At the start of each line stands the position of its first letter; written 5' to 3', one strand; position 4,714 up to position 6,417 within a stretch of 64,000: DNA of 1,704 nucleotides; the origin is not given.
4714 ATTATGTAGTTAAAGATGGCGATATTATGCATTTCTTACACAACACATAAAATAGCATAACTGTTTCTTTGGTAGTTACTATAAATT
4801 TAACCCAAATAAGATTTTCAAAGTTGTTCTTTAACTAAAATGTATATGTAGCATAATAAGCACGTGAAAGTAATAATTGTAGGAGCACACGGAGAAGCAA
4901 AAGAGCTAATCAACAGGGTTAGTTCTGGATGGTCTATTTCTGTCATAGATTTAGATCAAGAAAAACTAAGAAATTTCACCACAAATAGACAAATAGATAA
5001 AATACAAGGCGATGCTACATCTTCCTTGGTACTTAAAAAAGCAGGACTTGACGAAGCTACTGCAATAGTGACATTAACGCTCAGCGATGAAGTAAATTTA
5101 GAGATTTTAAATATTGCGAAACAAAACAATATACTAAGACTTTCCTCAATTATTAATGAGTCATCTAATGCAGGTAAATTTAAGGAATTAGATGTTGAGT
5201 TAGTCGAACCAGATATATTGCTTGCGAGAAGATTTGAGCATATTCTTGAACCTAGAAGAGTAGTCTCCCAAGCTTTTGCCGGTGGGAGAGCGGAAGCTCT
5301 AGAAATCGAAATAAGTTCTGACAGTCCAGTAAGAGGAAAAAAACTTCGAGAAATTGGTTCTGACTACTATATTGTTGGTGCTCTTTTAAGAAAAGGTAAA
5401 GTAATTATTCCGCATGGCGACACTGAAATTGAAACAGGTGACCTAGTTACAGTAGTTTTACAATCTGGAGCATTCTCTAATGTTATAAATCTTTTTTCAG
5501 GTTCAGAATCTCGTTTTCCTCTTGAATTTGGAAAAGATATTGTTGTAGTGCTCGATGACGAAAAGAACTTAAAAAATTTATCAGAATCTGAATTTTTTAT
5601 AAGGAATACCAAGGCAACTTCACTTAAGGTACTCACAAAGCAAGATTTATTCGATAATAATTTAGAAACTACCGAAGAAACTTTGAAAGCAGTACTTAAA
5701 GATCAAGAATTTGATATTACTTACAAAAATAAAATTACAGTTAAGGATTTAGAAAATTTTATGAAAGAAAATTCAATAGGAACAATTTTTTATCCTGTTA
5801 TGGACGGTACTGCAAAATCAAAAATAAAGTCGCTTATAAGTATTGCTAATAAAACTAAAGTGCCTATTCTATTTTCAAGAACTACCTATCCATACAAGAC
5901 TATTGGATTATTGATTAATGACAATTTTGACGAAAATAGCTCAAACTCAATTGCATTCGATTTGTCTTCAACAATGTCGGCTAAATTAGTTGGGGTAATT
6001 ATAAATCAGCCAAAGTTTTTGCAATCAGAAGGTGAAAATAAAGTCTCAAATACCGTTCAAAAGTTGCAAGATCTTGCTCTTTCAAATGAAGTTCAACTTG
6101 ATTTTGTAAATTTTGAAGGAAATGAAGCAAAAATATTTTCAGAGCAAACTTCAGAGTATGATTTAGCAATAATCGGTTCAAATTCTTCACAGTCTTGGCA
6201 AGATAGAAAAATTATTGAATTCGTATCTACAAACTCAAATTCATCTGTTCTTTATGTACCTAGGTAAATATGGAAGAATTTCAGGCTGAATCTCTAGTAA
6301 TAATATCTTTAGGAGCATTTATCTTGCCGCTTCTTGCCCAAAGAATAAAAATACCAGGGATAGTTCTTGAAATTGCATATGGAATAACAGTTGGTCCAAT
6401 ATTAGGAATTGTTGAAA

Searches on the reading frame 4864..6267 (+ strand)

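Call 59: search_protein_families(library=pfam, proteins=[window:4864-6267:+], max_evalue=0.00001)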
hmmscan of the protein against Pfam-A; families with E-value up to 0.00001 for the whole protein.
window:4864-6267:+ (467 aa): 2 families
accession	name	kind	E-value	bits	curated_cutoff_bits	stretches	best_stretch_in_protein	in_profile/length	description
PF02254.24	TrkA_N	-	2.1e-17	63.9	23.8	1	3-113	1-112/116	TrkA-N domain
PF02080.26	TrkA_C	-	1.6e-11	44.4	27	1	147-211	3-70/71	TrkA-C domain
